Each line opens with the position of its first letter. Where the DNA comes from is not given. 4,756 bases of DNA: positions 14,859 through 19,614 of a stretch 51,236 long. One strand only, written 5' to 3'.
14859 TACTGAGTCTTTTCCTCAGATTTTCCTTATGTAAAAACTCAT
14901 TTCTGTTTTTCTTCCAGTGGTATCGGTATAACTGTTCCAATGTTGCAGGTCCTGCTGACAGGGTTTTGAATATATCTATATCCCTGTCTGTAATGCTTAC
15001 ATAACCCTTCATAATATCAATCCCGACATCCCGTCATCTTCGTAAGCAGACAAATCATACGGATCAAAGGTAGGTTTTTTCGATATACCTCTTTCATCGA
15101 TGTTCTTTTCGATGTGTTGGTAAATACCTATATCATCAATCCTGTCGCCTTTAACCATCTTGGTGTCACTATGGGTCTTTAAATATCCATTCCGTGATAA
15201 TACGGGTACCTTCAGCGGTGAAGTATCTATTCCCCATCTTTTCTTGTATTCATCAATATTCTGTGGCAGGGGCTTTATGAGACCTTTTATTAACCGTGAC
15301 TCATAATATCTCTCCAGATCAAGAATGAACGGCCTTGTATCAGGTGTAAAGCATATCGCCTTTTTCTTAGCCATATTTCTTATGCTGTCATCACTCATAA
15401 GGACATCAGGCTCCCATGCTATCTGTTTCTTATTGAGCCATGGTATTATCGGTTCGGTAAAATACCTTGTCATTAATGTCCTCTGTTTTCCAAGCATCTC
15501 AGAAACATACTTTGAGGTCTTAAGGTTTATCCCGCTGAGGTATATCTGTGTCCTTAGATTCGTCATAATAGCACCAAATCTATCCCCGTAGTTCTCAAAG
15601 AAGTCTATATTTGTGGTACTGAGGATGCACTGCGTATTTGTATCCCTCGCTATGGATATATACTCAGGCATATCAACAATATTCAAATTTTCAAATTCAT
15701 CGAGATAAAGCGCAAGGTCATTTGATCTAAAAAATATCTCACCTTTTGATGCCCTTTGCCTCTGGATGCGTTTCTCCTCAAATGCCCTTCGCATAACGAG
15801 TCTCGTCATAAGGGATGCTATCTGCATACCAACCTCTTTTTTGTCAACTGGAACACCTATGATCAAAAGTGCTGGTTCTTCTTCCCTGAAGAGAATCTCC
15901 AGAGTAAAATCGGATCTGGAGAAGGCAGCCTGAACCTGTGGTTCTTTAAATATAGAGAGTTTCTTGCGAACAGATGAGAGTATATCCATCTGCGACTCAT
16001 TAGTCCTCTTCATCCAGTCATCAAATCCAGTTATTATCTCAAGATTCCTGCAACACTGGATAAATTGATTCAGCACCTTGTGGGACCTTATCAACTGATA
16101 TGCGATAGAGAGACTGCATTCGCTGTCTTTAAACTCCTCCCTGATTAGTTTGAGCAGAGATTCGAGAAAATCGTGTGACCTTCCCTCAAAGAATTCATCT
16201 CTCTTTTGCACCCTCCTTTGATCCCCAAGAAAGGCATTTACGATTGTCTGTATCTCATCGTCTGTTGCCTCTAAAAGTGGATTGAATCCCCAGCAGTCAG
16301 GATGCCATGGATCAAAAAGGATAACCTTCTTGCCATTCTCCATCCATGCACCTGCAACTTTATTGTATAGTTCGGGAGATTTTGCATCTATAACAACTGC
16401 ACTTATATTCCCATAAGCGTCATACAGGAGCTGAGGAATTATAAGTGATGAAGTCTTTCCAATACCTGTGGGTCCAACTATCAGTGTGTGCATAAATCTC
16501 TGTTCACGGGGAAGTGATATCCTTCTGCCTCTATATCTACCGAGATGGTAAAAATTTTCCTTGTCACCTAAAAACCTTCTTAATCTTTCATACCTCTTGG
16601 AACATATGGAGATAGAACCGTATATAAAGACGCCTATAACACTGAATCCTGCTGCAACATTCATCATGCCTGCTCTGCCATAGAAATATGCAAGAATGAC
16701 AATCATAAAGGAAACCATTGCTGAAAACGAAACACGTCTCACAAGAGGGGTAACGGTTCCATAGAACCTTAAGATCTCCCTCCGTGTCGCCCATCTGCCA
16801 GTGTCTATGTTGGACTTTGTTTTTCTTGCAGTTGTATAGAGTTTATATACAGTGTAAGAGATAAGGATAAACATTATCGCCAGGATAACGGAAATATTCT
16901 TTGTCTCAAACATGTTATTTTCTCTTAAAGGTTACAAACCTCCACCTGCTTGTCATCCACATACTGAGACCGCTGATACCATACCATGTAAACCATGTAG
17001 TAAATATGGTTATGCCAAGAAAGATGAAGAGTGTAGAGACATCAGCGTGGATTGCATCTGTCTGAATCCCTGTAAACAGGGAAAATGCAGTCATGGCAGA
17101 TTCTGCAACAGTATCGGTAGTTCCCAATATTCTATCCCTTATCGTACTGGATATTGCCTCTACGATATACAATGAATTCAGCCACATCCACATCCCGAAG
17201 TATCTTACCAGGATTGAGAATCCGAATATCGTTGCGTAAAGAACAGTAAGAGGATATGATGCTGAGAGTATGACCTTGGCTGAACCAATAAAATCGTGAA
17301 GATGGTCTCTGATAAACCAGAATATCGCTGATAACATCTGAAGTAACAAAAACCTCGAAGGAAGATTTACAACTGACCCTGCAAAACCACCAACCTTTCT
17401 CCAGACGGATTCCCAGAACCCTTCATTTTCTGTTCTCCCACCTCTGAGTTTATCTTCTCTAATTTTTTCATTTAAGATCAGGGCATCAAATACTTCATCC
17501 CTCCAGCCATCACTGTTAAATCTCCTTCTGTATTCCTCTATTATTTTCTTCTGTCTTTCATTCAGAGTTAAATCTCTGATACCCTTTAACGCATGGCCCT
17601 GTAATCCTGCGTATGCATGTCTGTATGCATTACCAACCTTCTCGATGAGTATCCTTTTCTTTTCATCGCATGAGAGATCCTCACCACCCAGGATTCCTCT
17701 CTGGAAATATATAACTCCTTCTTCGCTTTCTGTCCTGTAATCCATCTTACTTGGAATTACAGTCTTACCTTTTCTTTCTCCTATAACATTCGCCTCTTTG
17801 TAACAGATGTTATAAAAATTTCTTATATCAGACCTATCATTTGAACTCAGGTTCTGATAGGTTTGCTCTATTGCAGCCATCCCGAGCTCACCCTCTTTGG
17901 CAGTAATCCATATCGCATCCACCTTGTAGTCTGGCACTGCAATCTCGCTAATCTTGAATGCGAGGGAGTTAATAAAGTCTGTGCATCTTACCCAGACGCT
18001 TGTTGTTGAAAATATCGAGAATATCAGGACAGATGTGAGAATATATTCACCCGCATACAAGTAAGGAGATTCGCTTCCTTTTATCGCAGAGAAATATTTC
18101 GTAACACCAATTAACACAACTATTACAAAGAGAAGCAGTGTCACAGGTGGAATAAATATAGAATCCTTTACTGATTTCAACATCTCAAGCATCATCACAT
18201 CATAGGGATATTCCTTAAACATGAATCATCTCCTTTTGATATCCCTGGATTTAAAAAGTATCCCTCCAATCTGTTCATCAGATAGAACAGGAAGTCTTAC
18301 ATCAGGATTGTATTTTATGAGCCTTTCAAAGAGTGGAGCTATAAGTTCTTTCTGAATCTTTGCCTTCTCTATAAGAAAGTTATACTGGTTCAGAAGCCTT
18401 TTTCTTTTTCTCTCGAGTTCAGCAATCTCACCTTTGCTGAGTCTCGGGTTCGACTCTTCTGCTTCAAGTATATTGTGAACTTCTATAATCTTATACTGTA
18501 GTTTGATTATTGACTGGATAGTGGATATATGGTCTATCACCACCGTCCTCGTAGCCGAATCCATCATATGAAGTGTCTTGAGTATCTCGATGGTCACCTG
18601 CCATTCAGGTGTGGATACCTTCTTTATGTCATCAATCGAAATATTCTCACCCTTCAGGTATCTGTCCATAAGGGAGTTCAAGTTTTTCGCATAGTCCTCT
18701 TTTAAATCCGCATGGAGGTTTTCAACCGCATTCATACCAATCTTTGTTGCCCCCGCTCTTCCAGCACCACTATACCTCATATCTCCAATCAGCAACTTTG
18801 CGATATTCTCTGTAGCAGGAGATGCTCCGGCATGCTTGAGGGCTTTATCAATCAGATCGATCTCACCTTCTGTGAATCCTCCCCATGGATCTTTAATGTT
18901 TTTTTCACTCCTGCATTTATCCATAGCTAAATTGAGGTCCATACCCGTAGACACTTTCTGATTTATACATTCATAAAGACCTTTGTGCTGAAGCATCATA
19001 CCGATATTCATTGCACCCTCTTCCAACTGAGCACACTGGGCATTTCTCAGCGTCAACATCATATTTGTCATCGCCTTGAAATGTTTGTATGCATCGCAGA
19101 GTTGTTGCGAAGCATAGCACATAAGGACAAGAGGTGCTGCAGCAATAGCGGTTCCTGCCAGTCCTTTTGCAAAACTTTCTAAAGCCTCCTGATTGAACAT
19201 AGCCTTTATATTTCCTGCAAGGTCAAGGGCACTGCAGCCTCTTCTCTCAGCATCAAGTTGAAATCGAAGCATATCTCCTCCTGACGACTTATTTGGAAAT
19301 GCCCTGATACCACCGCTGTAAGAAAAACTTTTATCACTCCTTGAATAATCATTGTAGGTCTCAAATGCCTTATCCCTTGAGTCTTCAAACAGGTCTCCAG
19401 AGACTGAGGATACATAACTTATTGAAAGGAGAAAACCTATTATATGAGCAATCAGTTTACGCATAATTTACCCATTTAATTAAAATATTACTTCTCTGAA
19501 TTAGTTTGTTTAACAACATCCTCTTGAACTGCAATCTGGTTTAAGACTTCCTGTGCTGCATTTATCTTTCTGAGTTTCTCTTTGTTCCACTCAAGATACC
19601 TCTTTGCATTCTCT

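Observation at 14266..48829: Sigma factor -> T4P/T2SS-like machine -> F-type T4SS -> coupling protein: one ~34.5-kb co-directional transfer super-array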

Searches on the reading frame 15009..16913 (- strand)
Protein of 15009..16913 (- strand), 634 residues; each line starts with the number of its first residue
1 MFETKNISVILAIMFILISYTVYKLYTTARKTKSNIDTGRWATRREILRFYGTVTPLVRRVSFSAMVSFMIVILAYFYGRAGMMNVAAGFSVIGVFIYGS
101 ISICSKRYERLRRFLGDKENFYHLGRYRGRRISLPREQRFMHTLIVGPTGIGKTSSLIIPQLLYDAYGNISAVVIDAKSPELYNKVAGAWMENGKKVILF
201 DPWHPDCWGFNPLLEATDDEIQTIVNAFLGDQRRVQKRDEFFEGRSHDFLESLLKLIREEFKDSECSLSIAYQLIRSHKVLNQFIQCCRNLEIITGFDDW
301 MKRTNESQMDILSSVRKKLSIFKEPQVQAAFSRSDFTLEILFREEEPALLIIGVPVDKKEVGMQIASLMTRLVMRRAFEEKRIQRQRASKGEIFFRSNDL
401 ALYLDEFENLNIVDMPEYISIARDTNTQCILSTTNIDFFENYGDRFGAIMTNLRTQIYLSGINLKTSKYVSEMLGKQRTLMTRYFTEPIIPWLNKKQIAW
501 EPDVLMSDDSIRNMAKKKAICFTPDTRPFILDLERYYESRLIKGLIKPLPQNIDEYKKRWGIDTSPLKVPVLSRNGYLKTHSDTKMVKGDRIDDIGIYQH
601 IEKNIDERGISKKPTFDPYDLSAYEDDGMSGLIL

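Call 6: search_protein_families(library=pfam, proteins=[window:15009-16913:-], max_evalue=0.01)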
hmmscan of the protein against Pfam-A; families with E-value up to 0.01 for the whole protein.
window:15009-16913:- (634 aa): 4 families
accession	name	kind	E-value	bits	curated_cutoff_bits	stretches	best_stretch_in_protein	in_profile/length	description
PF02534.20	T4SS-DNA_transf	-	2.3e-30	106.3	20.1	1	136-539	40-448/468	Type IV secretory system Conjugative DNA transfer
PF10412.15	TrwB_AAD_bind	-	4.6e-14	52.6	20.5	1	131-479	6-328/387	Type IV secretion-system coupling protein DNA-binding domain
PF12696.13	TraG-D_C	-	2.6e-10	40.7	22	1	400-514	2-124/126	TraM recognition site of TraD and TraG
PF20720.3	nSTAND3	-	0.0038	17.4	27.2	1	143-229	20-95/155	Novel STAND NTPase 3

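Call 8: search_protein_families(library=ncbifam, proteins=[window:15009-16913:-], max_evalue=0.01)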
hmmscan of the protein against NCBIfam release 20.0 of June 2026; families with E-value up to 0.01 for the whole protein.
window:15009-16913:- (634 aa): 8 families
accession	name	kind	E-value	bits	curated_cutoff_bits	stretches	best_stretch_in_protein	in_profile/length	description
NF045973.1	conju_CD1115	equivalog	5e-31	108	250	1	137-532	21-431/442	VirD4-like conjugal transfer protein, CD1115 family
NF010450.0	PRK13876.1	subfamily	1.4e-19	69.8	674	1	136-559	140-566/667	IncP-type conjugal transfer protein TraG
NF010424.0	PRK13850.1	equivalog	2.1e-15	56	681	1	141-546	140-540/670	type IV secretion system ATPase VirD4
NF010453.0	PRK13880.1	subfamily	1e-13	50.4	586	2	297-477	340-520/630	conjugal transfer coupling protein TraG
NF010394.0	PRK13822.1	subfamily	4.4e-08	32.3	443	1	142-257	226-343/643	conjugal transfer coupling protein TraG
NF010472.0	PRK13897.1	equivalog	4.5e-06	25.5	728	1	139-213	157-229/657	type IV secretion system component VirD4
TIGR03743.1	SXT_TraD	subfamily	3.4e-05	22.5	366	0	130-205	165-242/636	conjugative transfer system coupling protein TraD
NF041017.1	DNA_import_CedB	equivalog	0.00049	18.8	700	1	141-179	276-314/590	DNA import protein CedB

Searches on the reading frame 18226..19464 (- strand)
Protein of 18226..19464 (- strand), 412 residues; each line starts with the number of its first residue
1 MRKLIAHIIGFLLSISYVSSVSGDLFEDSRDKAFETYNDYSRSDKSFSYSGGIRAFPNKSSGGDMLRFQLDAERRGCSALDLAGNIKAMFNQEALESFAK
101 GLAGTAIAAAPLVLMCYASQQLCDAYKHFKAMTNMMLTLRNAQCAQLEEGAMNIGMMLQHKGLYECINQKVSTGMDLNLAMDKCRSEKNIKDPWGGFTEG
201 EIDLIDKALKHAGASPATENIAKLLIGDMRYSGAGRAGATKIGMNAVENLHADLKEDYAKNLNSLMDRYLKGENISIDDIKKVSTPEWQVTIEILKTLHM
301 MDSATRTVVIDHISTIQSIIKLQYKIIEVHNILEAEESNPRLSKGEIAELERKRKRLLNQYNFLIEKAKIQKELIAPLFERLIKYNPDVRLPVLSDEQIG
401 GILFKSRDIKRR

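Call 6: search_protein_families(library=pfam, proteins=[window:18226-19464:-], max_evalue=0.01)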
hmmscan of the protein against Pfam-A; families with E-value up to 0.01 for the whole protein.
window:18226-19464:- (412 aa): 0 families

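Call 8: search_protein_families(library=ncbifam, proteins=[window:18226-19464:-], max_evalue=0.01)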
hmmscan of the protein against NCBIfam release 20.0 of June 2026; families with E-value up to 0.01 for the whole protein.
window:18226-19464:- (412 aa): 1 family
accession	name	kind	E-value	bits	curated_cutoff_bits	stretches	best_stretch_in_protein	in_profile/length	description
TIGR03755.1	conj_TIGR03755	equivalog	0.0026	16.7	270.45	1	225-375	231-381/419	integrating conjugative element protein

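Call 67: search_protein_families(library=pfam, alignment_id=A2, max_evalue=0.05)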
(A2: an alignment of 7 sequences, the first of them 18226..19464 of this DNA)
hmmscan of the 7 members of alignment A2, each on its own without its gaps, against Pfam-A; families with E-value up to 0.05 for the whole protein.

A. member 1, window:18226-19464:- (412 aa): 1 family
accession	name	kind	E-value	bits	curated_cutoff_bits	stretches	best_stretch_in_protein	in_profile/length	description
PF25472.1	DUF7902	-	0.016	15.8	26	1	289-318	41-70/85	Domain of unknown function (DUF7902)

B. families by the number of members that match (of 7 scanned): 2 families
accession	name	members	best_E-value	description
PF06122.16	TraH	1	0.0027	Conjugative relaxosome accessory transposon protein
PF25472.1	DUF7902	1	0.016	Domain of unknown function (DUF7902)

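Call 68: search_solved_structures(query=A2, max_evalue=1)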
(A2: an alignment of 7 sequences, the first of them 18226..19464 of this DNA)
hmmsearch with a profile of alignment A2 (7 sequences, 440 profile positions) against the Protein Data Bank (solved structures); distinct sequences matched with E-value up to 1: 3.
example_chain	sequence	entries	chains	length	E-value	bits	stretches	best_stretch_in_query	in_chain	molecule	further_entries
3onj_A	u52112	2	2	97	0.14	14.2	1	22-80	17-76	t-SNARE VTI1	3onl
7xad_C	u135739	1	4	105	0.42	12.7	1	30-80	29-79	DBL2_02 binder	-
1wj1_A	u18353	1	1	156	0.6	12.2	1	262-315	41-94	Numb protein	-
